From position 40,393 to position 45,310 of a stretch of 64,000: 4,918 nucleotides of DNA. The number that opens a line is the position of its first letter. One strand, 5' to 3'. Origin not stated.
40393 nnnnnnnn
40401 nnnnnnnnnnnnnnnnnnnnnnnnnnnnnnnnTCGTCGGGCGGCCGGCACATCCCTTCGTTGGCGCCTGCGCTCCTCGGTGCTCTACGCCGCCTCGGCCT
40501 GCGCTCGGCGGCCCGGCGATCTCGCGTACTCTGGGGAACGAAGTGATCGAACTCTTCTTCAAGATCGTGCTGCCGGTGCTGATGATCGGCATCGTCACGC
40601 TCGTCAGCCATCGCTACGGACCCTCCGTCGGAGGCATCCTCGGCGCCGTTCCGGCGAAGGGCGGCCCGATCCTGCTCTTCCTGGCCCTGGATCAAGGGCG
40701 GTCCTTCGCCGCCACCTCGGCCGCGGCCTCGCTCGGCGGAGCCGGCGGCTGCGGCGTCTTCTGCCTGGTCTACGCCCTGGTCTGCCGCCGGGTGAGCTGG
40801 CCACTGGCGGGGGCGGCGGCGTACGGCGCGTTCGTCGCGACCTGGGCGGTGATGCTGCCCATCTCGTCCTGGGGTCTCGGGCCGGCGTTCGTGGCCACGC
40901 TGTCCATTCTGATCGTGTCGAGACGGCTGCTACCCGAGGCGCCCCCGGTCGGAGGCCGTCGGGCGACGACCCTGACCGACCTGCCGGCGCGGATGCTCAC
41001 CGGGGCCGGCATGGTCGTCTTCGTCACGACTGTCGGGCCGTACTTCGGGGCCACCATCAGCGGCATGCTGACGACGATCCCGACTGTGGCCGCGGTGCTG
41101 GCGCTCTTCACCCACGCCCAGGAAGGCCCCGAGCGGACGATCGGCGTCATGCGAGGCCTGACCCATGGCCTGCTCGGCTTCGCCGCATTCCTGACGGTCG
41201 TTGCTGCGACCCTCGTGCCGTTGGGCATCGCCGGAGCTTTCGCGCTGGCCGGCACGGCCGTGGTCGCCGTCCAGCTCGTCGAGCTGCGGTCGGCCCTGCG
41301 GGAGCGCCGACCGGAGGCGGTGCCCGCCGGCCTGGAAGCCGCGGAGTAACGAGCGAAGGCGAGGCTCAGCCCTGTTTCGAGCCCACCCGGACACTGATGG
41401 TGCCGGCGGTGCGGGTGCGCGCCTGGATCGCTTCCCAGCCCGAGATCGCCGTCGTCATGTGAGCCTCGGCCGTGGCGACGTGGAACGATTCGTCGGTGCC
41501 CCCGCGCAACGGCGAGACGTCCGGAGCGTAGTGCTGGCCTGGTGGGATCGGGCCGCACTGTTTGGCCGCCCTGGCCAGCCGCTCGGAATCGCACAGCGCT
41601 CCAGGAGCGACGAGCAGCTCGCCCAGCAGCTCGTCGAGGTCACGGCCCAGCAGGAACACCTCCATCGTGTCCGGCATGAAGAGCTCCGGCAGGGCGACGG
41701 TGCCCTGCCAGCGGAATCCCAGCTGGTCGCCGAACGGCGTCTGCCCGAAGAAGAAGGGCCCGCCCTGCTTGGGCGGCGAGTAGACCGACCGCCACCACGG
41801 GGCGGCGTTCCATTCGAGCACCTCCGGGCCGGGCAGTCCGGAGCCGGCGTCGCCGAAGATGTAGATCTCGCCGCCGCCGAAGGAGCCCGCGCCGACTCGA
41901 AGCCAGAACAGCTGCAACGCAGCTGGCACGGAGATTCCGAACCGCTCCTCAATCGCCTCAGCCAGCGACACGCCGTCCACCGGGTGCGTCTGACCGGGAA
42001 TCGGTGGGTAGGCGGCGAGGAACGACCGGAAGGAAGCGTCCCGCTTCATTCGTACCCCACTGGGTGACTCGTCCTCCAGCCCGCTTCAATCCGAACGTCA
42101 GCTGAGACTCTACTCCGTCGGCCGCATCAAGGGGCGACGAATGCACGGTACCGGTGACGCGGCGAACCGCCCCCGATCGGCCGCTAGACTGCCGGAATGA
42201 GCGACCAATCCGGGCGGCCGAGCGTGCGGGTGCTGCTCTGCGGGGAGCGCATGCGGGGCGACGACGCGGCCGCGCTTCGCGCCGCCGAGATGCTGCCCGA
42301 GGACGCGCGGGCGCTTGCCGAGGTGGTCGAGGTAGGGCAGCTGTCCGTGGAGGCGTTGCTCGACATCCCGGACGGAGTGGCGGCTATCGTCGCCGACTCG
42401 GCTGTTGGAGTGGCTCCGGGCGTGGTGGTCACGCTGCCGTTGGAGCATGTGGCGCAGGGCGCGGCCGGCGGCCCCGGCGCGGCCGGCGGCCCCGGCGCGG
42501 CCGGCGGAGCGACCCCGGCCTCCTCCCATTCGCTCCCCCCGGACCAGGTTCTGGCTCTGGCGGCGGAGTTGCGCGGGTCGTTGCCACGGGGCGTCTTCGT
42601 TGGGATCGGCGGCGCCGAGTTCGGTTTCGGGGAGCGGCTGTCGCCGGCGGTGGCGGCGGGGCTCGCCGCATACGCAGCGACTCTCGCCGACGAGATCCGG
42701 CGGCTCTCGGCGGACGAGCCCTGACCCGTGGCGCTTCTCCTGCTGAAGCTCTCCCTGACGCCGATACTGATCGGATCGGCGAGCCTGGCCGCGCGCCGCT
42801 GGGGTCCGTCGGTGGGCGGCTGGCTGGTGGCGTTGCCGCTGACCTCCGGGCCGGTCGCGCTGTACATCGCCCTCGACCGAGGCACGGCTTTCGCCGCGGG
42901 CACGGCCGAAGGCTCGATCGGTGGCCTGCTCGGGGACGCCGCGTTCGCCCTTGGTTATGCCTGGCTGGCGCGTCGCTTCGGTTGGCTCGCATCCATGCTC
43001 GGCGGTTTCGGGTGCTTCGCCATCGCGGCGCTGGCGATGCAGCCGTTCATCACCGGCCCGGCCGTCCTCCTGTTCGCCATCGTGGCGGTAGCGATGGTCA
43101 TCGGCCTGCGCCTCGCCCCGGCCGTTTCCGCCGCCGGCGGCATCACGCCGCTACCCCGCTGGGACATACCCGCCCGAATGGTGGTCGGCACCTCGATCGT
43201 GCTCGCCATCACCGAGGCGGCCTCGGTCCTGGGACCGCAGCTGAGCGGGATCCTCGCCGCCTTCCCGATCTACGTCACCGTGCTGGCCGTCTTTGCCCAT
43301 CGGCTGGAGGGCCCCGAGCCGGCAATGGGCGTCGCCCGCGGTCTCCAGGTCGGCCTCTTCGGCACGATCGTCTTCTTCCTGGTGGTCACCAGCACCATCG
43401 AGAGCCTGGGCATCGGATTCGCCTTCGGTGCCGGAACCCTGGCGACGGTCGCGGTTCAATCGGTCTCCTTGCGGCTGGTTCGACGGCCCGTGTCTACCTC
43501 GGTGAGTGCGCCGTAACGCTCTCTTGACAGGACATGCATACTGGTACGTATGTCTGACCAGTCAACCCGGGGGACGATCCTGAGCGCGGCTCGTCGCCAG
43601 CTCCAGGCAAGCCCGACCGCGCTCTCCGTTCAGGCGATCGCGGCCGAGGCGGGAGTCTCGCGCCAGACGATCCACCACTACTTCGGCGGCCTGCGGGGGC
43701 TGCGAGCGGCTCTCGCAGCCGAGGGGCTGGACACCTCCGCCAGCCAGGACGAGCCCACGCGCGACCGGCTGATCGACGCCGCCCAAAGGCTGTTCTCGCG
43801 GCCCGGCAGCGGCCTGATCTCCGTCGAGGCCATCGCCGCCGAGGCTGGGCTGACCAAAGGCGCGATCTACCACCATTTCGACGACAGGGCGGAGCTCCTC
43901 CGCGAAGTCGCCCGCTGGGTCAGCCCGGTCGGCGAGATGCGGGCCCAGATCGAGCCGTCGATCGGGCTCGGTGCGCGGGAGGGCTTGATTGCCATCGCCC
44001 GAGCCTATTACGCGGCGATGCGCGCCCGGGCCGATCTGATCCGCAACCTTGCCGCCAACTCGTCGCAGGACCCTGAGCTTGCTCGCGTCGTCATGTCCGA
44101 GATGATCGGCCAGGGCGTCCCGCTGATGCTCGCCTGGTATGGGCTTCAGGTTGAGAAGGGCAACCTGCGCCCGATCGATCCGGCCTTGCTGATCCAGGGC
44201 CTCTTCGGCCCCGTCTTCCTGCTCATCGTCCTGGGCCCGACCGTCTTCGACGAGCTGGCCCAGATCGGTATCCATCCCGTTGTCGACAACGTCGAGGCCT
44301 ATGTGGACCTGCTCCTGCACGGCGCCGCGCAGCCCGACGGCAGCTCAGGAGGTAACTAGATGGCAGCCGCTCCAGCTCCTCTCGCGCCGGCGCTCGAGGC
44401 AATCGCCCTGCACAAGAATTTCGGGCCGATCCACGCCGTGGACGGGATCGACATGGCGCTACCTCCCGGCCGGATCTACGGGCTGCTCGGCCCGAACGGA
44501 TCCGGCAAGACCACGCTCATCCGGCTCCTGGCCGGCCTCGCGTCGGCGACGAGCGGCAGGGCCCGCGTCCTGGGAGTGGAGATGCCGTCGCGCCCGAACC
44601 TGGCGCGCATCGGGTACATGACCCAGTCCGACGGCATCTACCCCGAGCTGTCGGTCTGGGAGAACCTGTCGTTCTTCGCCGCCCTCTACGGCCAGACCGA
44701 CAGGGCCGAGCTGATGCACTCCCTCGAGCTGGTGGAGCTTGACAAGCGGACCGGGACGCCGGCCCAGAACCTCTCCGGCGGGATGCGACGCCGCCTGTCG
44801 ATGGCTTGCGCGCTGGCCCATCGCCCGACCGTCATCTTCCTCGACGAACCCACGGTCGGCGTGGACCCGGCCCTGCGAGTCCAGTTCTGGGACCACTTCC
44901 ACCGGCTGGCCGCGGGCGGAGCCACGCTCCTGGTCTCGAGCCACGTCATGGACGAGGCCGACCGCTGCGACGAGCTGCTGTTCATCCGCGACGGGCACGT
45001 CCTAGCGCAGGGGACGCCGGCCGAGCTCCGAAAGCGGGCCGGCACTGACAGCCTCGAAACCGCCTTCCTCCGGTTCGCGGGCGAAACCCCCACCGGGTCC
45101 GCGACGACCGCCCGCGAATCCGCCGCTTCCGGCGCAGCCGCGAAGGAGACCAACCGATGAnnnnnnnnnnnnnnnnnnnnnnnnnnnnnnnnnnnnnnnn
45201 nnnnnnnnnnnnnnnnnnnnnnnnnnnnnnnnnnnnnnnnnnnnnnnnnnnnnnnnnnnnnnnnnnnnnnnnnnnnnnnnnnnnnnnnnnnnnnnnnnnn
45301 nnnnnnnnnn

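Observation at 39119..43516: Solitary [NiFe]-hydrogenase large-subunit homolog with maturation protease and paired membrane paralogs, but no small subunit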

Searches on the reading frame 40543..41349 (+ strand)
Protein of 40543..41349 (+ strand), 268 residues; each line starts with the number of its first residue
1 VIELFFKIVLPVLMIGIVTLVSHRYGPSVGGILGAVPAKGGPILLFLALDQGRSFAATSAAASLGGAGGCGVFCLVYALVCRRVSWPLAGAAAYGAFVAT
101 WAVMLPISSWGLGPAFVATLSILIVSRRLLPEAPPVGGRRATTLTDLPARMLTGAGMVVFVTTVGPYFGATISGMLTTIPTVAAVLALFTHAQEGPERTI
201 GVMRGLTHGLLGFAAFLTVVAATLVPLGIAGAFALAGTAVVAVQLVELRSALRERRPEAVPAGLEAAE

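Call 3: search_protein_families(library=pfam, proteins=[window:40543-41349:+], max_evalue=0.01)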
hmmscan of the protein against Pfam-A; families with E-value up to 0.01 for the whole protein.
window:40543-41349:+ (268 aa): 0 families

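Call 4: search_protein_families(library=ncbifam, proteins=[window:40543-41349:+], max_evalue=0.01)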
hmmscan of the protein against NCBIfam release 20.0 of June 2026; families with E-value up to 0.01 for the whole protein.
window:40543-41349:+ (268 aa): 3 families
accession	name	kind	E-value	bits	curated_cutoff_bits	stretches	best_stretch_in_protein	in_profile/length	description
NF006752.0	PRK09272.1-5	equivalog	0.00013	22.2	162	1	4-103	3-104/110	hypothetical protein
NF006750.0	PRK09272.1-3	equivalog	0.0025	18.1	101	1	5-107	4-103/112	hypothetical protein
NF006748.0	PRK09272.1-1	equivalog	0.0072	17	181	0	4-52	3-50/109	hypothetical protein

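Call 51: search_protein_representatives(protein=window:40543-41349:+)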
Query: 268 residues. Proteins with E-value up to 0.001 (for the whole library): 2207; up to 1e-10: 927; up to 1e-30: 21. The best 150 are listed.
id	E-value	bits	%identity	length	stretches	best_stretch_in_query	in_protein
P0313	9.0e-123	425.0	80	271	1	1-257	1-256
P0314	1.3e-93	329.4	84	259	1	32-223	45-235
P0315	9.4e-41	156.2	40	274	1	2-244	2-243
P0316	3.7e-39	151.0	40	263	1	4-248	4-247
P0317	1.8e-37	145.4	42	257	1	4-251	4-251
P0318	1.9e-37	145.4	87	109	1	1-94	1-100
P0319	4.2e-35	137.7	37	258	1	4-249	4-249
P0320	1.7e-33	132.4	77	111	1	1-116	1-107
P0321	2.8e-33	131.7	41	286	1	5-261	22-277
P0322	5.6e-33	130.7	40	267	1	4-248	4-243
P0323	1.6e-32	129.2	42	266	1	7-260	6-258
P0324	2.6e-32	128.5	37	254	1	6-244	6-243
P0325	3.3e-32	128.2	38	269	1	5-246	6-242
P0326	4.3e-32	127.8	36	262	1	3-257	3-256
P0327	5.7e-32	127.4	38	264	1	4-251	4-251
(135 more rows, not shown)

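Call 53: search_protein_families(library=pfam, alignment_id=A1, max_evalue=0.01)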
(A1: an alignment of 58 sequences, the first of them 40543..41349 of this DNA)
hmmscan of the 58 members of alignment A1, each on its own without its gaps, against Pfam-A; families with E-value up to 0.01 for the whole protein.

A. member 1, window:40543-41349:+ (268 aa): 0 families

B. families by the number of members that match (of 58 scanned): 5 families
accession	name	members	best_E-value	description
PF11345.13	DUF3147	6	3.7e-06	Protein of unknown function (DUF3147)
PF21314.2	TM_ErbB1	1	0.0026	Epidermal growth factor receptor transmembrane-juxtamembrane segment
PF01925.25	TauE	1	0.0039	Sulfite exporter TauE/SafE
PF06197.19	DUF998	1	0.0044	Protein of unknown function (DUF998)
PF02905.19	EBV-NA1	1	0.0063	Epstein Barr virus nuclear antigen-1, DNA-binding domain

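Call 61: predict_structure(alignment_id=A1)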
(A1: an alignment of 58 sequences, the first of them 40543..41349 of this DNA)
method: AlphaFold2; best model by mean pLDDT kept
length: 268 residues; sequences in the alignment: 58
mean_pLDDT: 93.1   pTM: 0.90
mean pLDDT of the five models: 93.1, 91.6, 91.5, 91.4, 91.3
residues with pLDDT >= 90: 214; 70-90: 50; 50-70: 4; < 50: 0
segments of 3 or more residues with pLDDT < 50: none
pLDDT, mean of each block of 10 residues (from residue 1): 89 91 92 89 93 97 97 98 98 98 97 98 98 86 88 90 91 94 94 96 96 98 98 98 95 80 70
secondary structure, 60 per line:
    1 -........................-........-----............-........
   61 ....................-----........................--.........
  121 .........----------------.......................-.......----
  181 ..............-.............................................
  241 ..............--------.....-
elements in order: H2-25 H27-34 H40-51 H53-80 H86-109 H112-129 H146-168 H170-176 H181-194 H196-254 H263-267

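Call 64: fold_search(model_id=the predicted structure, library=pdb)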
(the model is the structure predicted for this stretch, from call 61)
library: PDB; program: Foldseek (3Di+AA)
matches with E <= 10: 236; with E <= 0.001: 0
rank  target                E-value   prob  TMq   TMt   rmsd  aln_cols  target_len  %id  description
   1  7kyp_N                6.5e-02  0.60  0.22  0.22  18.2       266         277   12  PsaBC from Streptococcus pneumoniae in complex with Fab (released 2021-08-25)
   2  7kyp_H                1.5e-01  0.54  0.28  0.28  15.4       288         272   12  PsaBC from Streptococcus pneumoniae in complex with Fab (released 2021-08-25)
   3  7kyp_J                1.8e-01  0.57  0.27  0.27  16.2       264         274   13  PsaBC from Streptococcus pneumoniae in complex with Fab (released 2021-08-25)
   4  7kyp_B                2.3e-01  0.33  0.22  0.22  17.8       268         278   12  PsaBC from Streptococcus pneumoniae in complex with Fab (released 2021-08-25)
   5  2nq2_A                2.5e-01  0.66  0.30  0.27  16.6       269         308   10  An inward-facing conformation of a putative metal-chelate type ABC transporter. (released 2007-01-02)
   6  7kyp_F                2.5e-01  0.28  0.21  0.20  18.2       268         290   12  PsaBC from Streptococcus pneumoniae in complex with Fab (released 2021-08-25)
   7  7kyp_P                3.8e-01  0.44  0.28  0.28  16.1       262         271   13  PsaBC from Streptococcus pneumoniae in complex with Fab (released 2021-08-25)
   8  2qi9_A                4.6e-01  0.33  0.29  0.26  15.8       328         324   11  ABC-transporter BtuCD in complex with its periplasmic binding protein BtuF (released 2007-08-14)
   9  9vsa_A                7.1e-01  0.35  0.33  0.25  15.8       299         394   13  Structure of the wild-type CAX1 in Arabidopsis thaliana in the apo state (released 2025-09-03)
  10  9g9m_A                7.8e-01  0.09  0.18  0.13  22.2       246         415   15  Lipid III flippase WzxE with NB10 and NB7 nanobodies in outward-facing conformation - crystal 1 (released 2025-01-22)
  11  6d9w_A                7.8e-01  0.08  0.17  0.14  18.3       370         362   12  Crystal structure of Deinococcus radiodurans MntH, an Nramp-family transition metal transporter, in the inward-open ap (released 2019-02-13)
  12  9o38_F                8.9e-01  0.20  0.22  0.23  13.3       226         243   15  Transmembrane domains of the human sweet receptor (TAS1R2 + TAS1R3) from Class 3 particles (rigidly fitted from PDB:9N (released 2025-05-14)
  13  9g9o_A                8.9e-01  0.10  0.18  0.13  21.6       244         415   16  Lipid III flippase WzxE with NB10 and NB7 nanobodies in outward-facing conformation - crystal 2 (released 2025-01-22)
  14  8k4o_E                9.3e-01  0.13  0.24  0.21  20.4       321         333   14  Cryo-EM structure of Kaposi's Sarcoma-Associated Herpesvirus-G Protein-Coupled Receptor (KSHV-GPCR)in complex with CXC (released 2024-07-24)
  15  6tq4_B                9.7e-01  0.10  0.20  0.19  19.0       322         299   12  Crystal structure of the Orexin-1 receptor in complex with Compound 16 (released 2020-01-01)
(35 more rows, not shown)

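Call 80: find_related_loci(query=P0316, collection=metagenome_contigs, flank=5000)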
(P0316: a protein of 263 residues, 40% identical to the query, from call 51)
Query P0316 (263 aa) in metagenome_contigs; peptide patterns used: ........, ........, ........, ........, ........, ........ (x = any residue, [..] = any of these).
572 stretches matched a pattern; 202 encode a relative of the query (tblastn E <= 1e-3); the best 80 are kept; 80 distinct loci.
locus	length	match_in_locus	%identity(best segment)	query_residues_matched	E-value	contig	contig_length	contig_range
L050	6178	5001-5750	53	1-248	1e-69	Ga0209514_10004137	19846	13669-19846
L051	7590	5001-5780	49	1-257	1e-64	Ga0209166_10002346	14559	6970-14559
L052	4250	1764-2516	51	1-248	3e-64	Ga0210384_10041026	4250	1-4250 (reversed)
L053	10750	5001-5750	51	1-248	5e-64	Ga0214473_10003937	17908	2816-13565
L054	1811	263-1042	47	1-254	4e-65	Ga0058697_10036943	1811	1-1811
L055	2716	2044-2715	54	1-222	3e-63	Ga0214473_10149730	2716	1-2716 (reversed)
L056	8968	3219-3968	50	1-248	6e-62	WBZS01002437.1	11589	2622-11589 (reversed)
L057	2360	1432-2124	52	1-229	8e-60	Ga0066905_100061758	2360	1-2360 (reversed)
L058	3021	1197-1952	53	1-253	2e-59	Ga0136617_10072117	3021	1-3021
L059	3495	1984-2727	48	1-248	1e-58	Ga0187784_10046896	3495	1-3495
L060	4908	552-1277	49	2-243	4e-58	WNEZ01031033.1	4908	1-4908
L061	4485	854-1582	51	1-243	1e-57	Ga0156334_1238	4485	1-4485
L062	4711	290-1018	50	1-243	5e-57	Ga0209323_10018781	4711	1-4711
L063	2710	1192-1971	48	1-254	5e-57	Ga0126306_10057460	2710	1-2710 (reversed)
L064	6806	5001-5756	45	2-252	1e-56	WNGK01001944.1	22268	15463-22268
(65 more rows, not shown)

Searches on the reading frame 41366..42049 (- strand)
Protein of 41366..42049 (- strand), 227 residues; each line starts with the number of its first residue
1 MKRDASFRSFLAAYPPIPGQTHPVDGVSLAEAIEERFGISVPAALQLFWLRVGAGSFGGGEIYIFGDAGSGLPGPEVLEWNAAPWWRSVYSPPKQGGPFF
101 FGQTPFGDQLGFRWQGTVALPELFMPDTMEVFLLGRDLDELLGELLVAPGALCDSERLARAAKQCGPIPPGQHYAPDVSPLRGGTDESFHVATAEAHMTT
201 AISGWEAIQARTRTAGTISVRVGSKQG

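Call 3: search_protein_families(library=pfam, proteins=[window:41366-42049:-], max_evalue=0.01)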
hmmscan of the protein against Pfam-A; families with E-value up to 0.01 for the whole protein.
window:41366-42049:- (227 aa): 1 family
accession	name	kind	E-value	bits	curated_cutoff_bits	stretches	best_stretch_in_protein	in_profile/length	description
PF09346.15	SMI1_KNR4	-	0.0087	17.1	25.4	0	31-112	8-92/125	SMI1 / KNR4 family (SUKH-1)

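Call 4: search_protein_families(library=ncbifam, proteins=[window:41366-42049:-], max_evalue=0.01)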
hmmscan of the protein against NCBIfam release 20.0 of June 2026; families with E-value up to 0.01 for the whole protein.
window:41366-42049:- (227 aa): 0 families

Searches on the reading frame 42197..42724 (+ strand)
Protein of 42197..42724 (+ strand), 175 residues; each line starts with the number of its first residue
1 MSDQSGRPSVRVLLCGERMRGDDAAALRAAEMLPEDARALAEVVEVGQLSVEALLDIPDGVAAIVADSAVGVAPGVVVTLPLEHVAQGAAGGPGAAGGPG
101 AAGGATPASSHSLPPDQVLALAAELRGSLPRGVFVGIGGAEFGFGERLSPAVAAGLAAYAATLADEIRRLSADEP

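Call 3: search_protein_families(library=pfam, proteins=[window:42197-42724:+], max_evalue=0.01)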
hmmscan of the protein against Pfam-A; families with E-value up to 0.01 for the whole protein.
window:42197-42724:+ (175 aa): 0 families

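Call 4: search_protein_families(library=ncbifam, proteins=[window:42197-42724:+], max_evalue=0.01)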
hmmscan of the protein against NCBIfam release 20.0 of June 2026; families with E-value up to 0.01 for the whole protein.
window:42197-42724:+ (175 aa): 1 family
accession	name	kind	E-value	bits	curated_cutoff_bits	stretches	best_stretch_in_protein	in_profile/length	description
TIGR00072.1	hydrog_prot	superfamily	8.9e-16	58.2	47.45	2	106-166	84-144/145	hydrogenase maturation protease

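Call 25: search_solved_structures(query=window:42197-42724:+, max_evalue=0.01, show_alignments=2)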
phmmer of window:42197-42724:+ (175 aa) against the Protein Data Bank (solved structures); distinct sequences matched with E-value up to 0.01: 0.

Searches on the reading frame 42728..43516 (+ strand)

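Call 3: search_protein_families(library=pfam, proteins=[window:42728-43516:+], max_evalue=0.01)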
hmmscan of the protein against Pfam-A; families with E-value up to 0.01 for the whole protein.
window:42728-43516:+ (262 aa): 1 family
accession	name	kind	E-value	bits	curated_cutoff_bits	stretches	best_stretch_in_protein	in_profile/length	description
PF11345.13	DUF3147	-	0.0011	19.7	23.6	1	150-229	4-87/111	Protein of unknown function (DUF3147)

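Call 4: search_protein_families(library=ncbifam, proteins=[window:42728-43516:+], max_evalue=0.01)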
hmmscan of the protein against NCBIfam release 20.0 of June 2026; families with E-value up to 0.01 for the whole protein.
window:42728-43516:+ (262 aa): 2 families
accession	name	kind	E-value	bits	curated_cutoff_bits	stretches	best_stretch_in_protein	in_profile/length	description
NF006750.0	PRK09272.1-3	equivalog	0.0011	19.3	101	0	151-236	7-93/112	hypothetical protein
NF006752.0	PRK09272.1-5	equivalog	0.0012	19.1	162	0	5-107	4-108/110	hypothetical protein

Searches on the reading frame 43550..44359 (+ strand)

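Call 3: search_protein_families(library=pfam, proteins=[window:43550-44359:+], max_evalue=0.01)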
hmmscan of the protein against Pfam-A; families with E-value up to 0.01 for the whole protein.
window:43550-44359:+ (269 aa): 10 families
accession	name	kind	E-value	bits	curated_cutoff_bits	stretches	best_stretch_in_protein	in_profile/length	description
PF00440.29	TetR_N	-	1.1e-24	86.4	24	2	74-120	1-47/47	Bacterial regulatory proteins, tetR family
PF16859.10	TetR_C_11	-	1.1e-07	32.6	32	1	143-234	8-102/113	Tetracyclin repressor-like, C-terminal domain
PF08279.18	HTH_11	-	3.4e-05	24.1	25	1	16-51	7-42/55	HTH domain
PF12840.13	HTH_20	-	0.00013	22.3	27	0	16-43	11-37/51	Helix-turn-helix domain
PF09339.16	HTH_IclR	-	0.00034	20.8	22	0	18-48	12-42/52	IclR helix-turn-helix domain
PF14246.11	TetR_C_7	-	0.00056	20.3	22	1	144-213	1-72/119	AefR-like transcriptional repressor, C-terminal domain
PF13560.12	HTH_31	-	0.00061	20.5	27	1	24-54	14-45/64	Helix-turn-helix domain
PF14493.12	HTH_40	-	0.00087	20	27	0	90-116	13-39/89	Helix-turn-helix domain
PF02796.21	HTH_7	-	0.0047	17.5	23.8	0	26-45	23-42/45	Helix-turn-helix domain of resolvase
PF13404.12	HTH_AsnC-type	-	0.0068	16.6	27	0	24-42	17-35/42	AsnC-type helix-turn-helix domain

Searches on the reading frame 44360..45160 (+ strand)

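Call 20: search_protein_families(library=pfam, proteins=[window:44360-45160:+], max_evalue=0.001)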
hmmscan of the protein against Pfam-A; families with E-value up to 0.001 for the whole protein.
window:44360-45160:+ (266 aa): 3 families
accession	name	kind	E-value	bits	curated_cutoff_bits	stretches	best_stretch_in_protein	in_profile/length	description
PF00005.33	ABC_tran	-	1.2e-30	107.3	25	1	28-165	2-136/137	ABC transporter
PF13304.12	AAA_21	-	4.7e-15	56.9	27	2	103-195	203-298/304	AAA domain, putative AbiEii toxin, Type IV TA system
PF13191.12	AAA_16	-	7.8e-05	23.7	32.6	1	42-163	29-140/167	AAA ATPase domain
